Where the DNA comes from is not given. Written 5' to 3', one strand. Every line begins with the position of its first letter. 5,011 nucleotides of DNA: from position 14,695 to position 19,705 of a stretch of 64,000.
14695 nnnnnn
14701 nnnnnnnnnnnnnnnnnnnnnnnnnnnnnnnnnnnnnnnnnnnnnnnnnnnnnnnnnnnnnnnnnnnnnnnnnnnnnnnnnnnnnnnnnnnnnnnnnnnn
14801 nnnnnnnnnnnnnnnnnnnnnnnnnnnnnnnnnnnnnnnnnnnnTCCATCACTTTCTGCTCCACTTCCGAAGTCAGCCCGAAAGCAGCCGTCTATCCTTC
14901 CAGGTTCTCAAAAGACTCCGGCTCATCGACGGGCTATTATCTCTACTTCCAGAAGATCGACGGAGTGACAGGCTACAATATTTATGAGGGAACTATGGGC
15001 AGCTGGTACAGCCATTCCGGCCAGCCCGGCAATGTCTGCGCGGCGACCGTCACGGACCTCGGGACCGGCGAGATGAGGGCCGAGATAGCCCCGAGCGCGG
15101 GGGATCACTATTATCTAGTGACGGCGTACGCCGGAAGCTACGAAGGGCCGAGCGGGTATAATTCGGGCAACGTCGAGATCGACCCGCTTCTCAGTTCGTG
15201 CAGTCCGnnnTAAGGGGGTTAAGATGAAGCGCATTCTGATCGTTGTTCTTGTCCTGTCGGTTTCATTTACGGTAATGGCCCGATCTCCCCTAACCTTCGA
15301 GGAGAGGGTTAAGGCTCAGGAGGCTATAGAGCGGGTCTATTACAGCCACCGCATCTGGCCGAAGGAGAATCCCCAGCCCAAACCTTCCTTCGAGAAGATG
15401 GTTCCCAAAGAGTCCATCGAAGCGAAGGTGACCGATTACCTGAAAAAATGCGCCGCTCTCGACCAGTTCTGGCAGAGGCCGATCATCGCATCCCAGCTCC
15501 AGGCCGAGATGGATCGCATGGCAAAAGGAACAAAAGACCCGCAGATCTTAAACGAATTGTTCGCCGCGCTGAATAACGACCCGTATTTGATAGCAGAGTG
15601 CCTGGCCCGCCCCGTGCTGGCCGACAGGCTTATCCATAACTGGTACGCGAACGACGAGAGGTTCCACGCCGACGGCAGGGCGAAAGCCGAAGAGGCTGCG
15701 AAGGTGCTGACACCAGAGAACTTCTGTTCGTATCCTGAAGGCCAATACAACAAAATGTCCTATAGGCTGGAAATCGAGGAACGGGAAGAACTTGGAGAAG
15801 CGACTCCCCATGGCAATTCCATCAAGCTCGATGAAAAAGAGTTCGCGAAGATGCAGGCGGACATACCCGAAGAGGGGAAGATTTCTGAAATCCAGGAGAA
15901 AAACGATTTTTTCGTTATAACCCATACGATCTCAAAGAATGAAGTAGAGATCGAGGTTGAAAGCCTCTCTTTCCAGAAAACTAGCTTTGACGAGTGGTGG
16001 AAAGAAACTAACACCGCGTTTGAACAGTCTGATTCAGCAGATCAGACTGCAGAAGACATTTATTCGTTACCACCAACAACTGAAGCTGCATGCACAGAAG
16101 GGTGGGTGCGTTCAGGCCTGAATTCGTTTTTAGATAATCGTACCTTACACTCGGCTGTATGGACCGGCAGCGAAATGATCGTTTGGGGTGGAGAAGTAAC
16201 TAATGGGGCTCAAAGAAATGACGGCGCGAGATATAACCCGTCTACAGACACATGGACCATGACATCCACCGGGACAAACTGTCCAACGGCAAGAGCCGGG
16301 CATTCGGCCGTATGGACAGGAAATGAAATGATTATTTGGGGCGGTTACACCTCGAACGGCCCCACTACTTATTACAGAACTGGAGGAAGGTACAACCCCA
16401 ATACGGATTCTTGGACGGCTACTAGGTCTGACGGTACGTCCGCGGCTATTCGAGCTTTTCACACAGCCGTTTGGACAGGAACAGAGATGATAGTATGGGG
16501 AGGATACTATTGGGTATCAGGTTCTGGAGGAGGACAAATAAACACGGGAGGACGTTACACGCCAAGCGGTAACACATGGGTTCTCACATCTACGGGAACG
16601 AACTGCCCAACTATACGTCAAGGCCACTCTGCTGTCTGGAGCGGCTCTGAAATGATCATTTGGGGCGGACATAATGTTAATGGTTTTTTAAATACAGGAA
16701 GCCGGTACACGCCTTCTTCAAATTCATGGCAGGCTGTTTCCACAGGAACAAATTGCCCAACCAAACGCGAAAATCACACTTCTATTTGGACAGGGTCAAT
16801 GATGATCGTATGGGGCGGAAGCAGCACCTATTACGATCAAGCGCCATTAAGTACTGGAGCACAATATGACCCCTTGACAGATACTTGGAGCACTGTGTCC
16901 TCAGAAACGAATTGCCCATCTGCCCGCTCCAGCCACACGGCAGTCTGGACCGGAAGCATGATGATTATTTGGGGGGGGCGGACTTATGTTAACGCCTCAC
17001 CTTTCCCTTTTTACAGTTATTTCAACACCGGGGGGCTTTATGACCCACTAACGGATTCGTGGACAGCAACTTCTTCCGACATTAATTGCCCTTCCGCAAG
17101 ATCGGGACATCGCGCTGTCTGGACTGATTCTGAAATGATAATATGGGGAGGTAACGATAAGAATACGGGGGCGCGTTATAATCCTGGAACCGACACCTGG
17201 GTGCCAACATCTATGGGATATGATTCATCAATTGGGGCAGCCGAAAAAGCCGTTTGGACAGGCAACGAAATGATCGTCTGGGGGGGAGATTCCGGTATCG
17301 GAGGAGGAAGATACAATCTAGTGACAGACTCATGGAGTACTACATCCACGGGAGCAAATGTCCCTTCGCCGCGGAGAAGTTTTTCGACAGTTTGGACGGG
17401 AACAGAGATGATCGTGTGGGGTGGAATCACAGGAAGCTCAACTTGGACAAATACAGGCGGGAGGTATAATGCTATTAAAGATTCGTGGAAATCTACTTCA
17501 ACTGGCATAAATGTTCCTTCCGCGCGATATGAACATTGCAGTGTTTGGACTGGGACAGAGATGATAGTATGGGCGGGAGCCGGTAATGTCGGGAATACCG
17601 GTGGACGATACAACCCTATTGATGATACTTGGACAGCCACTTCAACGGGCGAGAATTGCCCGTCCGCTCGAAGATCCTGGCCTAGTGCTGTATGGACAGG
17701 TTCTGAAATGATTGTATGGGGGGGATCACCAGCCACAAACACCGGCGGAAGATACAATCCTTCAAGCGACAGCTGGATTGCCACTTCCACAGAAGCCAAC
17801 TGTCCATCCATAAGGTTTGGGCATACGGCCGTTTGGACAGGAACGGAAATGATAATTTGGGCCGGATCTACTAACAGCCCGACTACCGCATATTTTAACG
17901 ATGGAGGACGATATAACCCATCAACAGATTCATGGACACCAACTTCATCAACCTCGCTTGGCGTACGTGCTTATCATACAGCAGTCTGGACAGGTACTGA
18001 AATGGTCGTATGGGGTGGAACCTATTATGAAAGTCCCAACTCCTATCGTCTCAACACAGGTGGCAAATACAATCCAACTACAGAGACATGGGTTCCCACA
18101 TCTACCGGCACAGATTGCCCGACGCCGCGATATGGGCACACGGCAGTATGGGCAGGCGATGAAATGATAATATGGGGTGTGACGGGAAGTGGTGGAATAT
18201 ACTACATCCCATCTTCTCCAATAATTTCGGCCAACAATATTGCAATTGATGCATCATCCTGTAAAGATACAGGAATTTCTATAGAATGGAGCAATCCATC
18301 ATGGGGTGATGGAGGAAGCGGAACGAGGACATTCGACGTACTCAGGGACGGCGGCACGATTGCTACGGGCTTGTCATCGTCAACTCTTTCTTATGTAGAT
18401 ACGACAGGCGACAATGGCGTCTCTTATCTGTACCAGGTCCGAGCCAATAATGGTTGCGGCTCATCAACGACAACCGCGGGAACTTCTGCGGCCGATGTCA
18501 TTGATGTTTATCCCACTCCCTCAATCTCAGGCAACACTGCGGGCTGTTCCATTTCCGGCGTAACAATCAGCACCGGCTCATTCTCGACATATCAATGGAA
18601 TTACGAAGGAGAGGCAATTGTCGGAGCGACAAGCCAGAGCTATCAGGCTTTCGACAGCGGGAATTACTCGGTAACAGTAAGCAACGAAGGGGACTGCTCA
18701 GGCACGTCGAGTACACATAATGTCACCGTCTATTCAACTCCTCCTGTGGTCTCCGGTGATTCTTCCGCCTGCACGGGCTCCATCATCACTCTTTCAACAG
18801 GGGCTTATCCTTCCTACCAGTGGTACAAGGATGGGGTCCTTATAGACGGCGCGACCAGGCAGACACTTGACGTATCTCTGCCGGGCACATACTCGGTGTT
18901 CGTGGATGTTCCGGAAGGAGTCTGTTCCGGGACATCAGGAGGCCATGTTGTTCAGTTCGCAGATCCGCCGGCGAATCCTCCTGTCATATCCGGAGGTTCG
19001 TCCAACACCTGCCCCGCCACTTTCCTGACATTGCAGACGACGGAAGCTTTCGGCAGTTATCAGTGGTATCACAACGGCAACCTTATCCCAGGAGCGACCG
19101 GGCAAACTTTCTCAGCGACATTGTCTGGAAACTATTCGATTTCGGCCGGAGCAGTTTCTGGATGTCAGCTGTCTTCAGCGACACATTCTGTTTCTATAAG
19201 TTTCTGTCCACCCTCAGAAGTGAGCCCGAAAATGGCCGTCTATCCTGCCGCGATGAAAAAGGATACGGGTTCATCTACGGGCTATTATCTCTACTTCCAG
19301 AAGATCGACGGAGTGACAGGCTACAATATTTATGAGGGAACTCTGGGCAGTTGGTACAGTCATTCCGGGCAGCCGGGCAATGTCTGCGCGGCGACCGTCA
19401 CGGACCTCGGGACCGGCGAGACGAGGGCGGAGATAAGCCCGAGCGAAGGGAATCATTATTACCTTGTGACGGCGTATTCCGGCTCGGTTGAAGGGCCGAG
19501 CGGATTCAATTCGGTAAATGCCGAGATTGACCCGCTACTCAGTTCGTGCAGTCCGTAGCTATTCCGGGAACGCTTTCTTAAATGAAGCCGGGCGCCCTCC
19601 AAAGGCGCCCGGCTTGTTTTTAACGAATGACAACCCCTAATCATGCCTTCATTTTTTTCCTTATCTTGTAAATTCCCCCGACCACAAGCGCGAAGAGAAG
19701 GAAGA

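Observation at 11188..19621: Low-GC two-gene island encoding twin giant secreted proteins: unknown N-domain, 14 Kelch blades, Cys-pair Ig-like repeats, unknown C-domain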

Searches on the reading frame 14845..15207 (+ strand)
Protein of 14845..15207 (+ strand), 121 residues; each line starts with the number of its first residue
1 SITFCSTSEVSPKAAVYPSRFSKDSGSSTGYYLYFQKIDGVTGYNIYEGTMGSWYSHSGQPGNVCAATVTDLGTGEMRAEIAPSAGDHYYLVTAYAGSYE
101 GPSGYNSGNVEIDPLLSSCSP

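Call 5: search_protein_families(library=pfam, proteins=[window:14848-15207:+], max_evalue=10)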
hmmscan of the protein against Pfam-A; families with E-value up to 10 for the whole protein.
seq(120 aa): 0 families

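Call 17: find_homologous_proteins(query=window:14845-15207:+, max_evalue=0.001)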
Query seq(121 aa) (121 aa): 11 proteins with E <= 0.001 among 19 candidates.
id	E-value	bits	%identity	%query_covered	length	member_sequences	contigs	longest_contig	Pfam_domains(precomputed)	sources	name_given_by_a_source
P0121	1.4e-44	169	62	99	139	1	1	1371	-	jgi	jgi:hypothetical protein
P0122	1.5e-43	166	62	99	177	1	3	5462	-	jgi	jgi:hypothetical protein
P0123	9.1e-42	160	60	100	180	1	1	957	-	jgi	-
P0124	4.4e-40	155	58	100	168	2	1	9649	-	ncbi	-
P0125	4.7e-39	151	58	99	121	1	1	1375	-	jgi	jgi:hypothetical protein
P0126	2.3e-31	126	55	100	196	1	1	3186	-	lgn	-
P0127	6.3e-31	125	59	82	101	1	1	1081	-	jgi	jgi:hypothetical protein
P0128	1.4e-30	124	50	100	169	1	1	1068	-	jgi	-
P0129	6.0e-30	122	54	84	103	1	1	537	-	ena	-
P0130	4.0e-29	119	54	95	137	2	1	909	-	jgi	jgi:hypothetical protein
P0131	1.8e-20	91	45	99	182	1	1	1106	-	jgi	jgi:hypothetical protein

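Call 19: find_encoding_contigs(protein=P0124, flank=10000, max_places=3)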
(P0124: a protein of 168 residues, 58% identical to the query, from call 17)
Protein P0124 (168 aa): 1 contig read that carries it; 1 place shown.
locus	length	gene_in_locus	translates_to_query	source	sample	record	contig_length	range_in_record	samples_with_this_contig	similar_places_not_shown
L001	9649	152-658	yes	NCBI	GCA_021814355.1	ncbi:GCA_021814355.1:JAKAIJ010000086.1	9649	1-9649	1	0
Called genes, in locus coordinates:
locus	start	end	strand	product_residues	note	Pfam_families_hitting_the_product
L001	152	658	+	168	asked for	-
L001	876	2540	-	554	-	PF01368:DHH, PF02272:DHHA1, PF17768:RecJ_OB (weak)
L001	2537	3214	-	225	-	PF13328:HD_4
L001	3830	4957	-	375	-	PF01544:CorA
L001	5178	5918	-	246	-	PF13489:Methyltransf_23, PF05148:Methyltransf_8 (weak), PF07021:MetW (weak), PF13847:Methyltransf_31 (weak), PF08241:Methyltransf_11, PF08242:Methyltransf_12, PF13649:Methyltransf_25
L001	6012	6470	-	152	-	-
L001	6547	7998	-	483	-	PF20695:UbiD_N, PF01977:UbiD, PF20696:UbiD_C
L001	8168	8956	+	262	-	PF00535:Glycos_transf_2, PF13641:Glyco_tranf_2_3 (weak)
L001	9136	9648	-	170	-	?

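Call 55: search_protein_representatives(protein=window:14854-15207:+)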
Query: 118 residues. Proteins with E-value up to 0.001 (for the whole library): 196; up to 1e-10: 99; up to 1e-30: 37. The best 150 are listed.
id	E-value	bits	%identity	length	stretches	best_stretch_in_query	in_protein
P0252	4.3e-59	214.2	81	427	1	1-118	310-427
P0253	1.8e-43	163.8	68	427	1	1-118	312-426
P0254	7.0e-43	161.9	62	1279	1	1-118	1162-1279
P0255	1.5e-42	160.9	61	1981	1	1-118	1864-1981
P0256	2.2e-42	160.3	62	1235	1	1-118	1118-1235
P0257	3.5e-42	159.6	65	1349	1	1-118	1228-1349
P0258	1.6e-41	157.5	53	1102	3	1-118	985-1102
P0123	2.9e-41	156.7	60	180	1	1-118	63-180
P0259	4.0e-41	156.2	63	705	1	4-118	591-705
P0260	4.3e-40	152.9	58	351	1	1-118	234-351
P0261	7.6e-40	152.1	63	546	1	1-118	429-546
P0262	8.5e-40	151.9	62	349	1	2-118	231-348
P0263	1.0e-39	151.7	64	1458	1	1-118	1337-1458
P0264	2.5e-39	150.4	61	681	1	1-118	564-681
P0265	3.4e-39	150.0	57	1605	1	1-118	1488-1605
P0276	1.1e-34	135.4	56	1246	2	1-118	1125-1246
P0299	3.4e-25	104.8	52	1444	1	1-118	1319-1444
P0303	1.2e-23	99.8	47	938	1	1-118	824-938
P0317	5.1e-19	84.9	39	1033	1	1-118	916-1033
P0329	9.6e-15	71.1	42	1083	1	5-118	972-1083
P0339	3.7e-12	62.7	42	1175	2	5-118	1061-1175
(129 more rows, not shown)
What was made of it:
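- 196 cluster representatives match (call 55).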

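Call 57: search_protein_families(library=pfam, proteins=[P0258, P0265, P0276, P0299, P0317, P0329, P0339, P0303], max_evalue=0.0001)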
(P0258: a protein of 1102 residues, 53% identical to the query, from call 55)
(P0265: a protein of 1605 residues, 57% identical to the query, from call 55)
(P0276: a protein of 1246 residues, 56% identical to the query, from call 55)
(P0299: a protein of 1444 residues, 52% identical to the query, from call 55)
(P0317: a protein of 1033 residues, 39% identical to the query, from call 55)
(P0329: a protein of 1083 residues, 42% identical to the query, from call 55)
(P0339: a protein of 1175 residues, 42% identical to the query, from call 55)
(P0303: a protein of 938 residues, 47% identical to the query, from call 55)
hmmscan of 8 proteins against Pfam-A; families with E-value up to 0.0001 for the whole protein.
P0258 (1102 aa): 1 family
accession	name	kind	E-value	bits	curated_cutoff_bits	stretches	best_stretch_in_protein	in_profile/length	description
PF15902.12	Sortilin-Vps10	-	7.1e-31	107.9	33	3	352-449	6-111/446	Sortilin, neurotensin receptor 3,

P0265 (1605 aa): 1 family
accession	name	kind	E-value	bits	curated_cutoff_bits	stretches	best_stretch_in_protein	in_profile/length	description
PF13895.12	Ig_2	-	1.2e-06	29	27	0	1286-1334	25-74/79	Immunoglobulin domain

P0276 (1246 aa): 2 families
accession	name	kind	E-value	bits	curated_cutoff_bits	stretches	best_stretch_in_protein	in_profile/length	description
PF12768.13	Rax2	-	6e-23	82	28.8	1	169-293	36-164/254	Rax2 C-terminal beta propeller domain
PF19565.4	DUF6087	-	6.4e-14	52.5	27.1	0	611-624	45-58/99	Family of unknown function (DUF6087)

P0299 (1444 aa): 1 family
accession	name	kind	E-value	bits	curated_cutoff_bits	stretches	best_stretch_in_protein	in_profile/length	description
PF13385.13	Laminin_G_3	-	1.8e-53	181.2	27.6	2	916-1057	12-151/151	Concanavalin A-like lectin/glucanases superfamily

P0317 (1033 aa): 4 families
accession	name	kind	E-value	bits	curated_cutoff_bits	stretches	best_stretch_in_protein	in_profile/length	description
PF01839.29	FG-GAP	-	3e-35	120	22.1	4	544-582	1-37/37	FG-GAP repeat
PF13948.11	DUF4215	-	8.4e-15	55.2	27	1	256-294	6-44/47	Domain of unknown function (DUF4215)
PF13517.12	FG-GAP_3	-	3.4e-12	47.2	26.9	2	483-563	1-60/61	FG-GAP-like repeat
PF09264.17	Sial-lect-inser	-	6.7e-05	23.1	25.8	0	91-191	28-123/198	Vibrio cholerae sialidase, lectin insertion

P0329 (1083 aa): 3 families
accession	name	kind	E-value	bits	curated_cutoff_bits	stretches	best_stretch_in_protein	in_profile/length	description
PF00932.25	LTD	-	5.4e-11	43.3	34.3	1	786-886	6-94/109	Lamin Tail Domain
PF00753.33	Lactamase_B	-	9.8e-11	42.4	22.7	1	30-99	2-70/196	Metallo-beta-lactamase superfamily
PF12706.13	Lactamase_B_2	-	6.8e-07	29.5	27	1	47-201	3-145/200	Beta-lactamase superfamily domain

P0339 (1175 aa): 1 family
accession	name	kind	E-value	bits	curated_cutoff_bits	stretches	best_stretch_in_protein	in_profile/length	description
PF20773.4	InhA-like_MAM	-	1.5e-06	28.3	26.9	1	1001-1050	116-165/191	Immune inhibitor A-like, MAM domain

P0303 (938 aa): 10 families
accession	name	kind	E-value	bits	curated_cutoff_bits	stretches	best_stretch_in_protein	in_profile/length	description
PF01344.31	Kelch_1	-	1.9e-61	203.6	20.1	6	89-127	1-39/46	Kelch motif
PF24681.1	Kelch_KLHDC2_KLHL20_DRC7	-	1.2e-52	178.9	50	3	47-260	3-221/221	KLHDC2/KLHL20/DRC7 Kelch-repeats domain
PF13964.12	Kelch_6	-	9.8e-38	127.4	25.3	3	48-88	7-48/50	Kelch motif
PF07646.21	Kelch_2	-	5.2e-37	124.3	21.3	0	46-87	5-48/48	Kelch motif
PF25210.1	Kelch_FKB95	-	7.5e-37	127.8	70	2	37-129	28-122/268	FKB95, Kelch-repeats domain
PF24981.1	Beta-prop_ATRN-LZTR1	-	5.4e-34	118.2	50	2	134-370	37-283/289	Attractin/LZTR1 beta-propeller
PF13418.12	Kelch_4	-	5.5e-22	77.9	21.6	0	454-490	12-48/49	Galactose oxidase, central domain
PF24996.1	NANM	-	1.8e-17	63.7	45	1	89-156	53-126/350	N-acetylneuraminate epimerase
PF13415.12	Kelch_3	-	9.4e-14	51.6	22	0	52-97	1-47/48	Galactose oxidase, central domain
PF13854.13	Kelch_HCF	-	1.3e-07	31.7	113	0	52-108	200-258/345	Host cell factor, Kelch-repeats domain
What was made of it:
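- Carriers include Sortilin/Vps10-type, Rax2-type, Laminin_G_3, FG-GAP, metallo-beta-lactamase + LTD, and MAM proteins (call 57).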

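Call 62: search_solved_structures(query=A4, max_evalue=10, show_alignments=2)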
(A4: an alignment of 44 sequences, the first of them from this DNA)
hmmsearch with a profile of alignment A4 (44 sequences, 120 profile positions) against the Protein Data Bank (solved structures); distinct sequences matched with E-value up to 10: 0.
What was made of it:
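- Tried and rejected: Nothing at E<=10 (call 62).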

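Call 73: find_encoding_contigs(protein=P0299, flank=6000, max_places=2)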
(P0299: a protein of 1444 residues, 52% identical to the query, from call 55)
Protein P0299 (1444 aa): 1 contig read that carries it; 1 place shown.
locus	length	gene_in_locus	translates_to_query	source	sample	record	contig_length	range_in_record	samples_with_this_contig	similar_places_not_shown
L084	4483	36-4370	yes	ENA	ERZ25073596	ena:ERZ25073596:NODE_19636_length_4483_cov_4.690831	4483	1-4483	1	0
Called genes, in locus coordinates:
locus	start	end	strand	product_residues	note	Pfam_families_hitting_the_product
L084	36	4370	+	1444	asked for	PF13385:Laminin_G_3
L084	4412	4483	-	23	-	?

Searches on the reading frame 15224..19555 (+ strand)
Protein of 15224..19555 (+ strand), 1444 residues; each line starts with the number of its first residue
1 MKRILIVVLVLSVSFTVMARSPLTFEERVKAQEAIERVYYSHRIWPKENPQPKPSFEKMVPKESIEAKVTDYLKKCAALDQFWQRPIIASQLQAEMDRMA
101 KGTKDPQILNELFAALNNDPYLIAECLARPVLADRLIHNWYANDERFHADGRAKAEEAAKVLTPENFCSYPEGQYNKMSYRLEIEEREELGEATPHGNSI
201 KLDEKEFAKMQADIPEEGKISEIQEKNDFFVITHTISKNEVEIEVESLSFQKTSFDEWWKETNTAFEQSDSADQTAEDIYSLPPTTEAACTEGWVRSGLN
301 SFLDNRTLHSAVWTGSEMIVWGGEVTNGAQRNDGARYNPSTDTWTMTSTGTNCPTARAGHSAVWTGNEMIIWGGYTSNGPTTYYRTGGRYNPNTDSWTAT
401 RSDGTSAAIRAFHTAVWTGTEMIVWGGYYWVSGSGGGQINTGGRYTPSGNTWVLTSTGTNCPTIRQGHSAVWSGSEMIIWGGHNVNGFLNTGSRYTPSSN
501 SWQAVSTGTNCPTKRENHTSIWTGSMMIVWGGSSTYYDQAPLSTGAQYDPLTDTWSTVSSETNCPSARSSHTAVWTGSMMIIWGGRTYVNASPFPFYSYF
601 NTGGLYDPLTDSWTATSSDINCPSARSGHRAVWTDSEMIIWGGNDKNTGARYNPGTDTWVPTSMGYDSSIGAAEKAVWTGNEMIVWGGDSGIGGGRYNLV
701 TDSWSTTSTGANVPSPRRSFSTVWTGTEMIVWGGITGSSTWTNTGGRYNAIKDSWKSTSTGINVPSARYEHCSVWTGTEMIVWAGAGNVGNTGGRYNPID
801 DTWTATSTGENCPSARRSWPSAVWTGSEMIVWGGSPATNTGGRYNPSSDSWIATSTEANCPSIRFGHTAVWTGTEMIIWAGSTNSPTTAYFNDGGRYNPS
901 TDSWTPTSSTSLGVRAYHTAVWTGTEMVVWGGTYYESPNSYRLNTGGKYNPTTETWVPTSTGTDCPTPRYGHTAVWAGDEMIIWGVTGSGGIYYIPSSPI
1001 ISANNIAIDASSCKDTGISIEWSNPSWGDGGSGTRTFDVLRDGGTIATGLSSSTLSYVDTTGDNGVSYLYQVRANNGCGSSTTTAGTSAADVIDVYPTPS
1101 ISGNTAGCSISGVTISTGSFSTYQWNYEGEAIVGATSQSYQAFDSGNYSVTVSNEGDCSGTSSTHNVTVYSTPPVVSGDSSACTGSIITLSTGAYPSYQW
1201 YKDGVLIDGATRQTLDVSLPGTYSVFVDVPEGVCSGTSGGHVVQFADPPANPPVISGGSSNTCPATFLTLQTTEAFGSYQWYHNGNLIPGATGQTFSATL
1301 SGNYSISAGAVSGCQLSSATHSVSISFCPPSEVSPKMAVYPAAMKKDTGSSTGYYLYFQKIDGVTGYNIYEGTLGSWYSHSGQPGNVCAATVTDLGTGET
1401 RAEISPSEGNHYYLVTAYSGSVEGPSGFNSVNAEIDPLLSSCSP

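Call 3: search_protein_families(library=pfam, proteins=[window:15224-19555:+], max_evalue=0.01)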
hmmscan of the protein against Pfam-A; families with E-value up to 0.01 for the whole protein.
window:15224-19555:+ (1444 aa): 7 families
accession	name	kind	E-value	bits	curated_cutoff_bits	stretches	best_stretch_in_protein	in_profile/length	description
PF24681.1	Kelch_KLHDC2_KLHL20_DRC7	-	4.5e-119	396.1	50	6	445-643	31-221/221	KLHDC2/KLHL20/DRC7 Kelch-repeats domain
PF24981.1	Beta-prop_ATRN-LZTR1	-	3.6e-64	217.2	50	4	389-645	19-281/289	Attractin/LZTR1 beta-propeller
PF13415.12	Kelch_3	-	5.6e-19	68.3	22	2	316-363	2-46/48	Galactose oxidase, central domain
PF13854.13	Kelch_HCF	-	3.4e-11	43.4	113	1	498-646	168-327/345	Host cell factor, Kelch-repeats domain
PF01344.31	Kelch_1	-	3.8e-06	26.7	20.1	0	465-507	2-44/46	Kelch motif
PF13964.12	Kelch_6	-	3.3e-05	24.2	25.3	0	357-399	2-42/50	Kelch motif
PF13895.12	Ig_2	-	0.0017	19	27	0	1108-1169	21-79/79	Immunoglobulin domain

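Call 4: search_protein_families(library=ncbifam, proteins=[window:15224-19555:+], max_evalue=0.01)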
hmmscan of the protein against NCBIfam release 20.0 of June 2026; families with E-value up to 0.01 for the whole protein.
window:15224-19555:+ (1444 aa): 0 families

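Call 83: search_protein_families(library=padloc, proteins=[window:15224-19555:+], max_evalue=0.01)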
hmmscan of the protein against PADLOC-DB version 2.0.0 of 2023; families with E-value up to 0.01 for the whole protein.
window:15224-19555:+ (1444 aa): 0 families
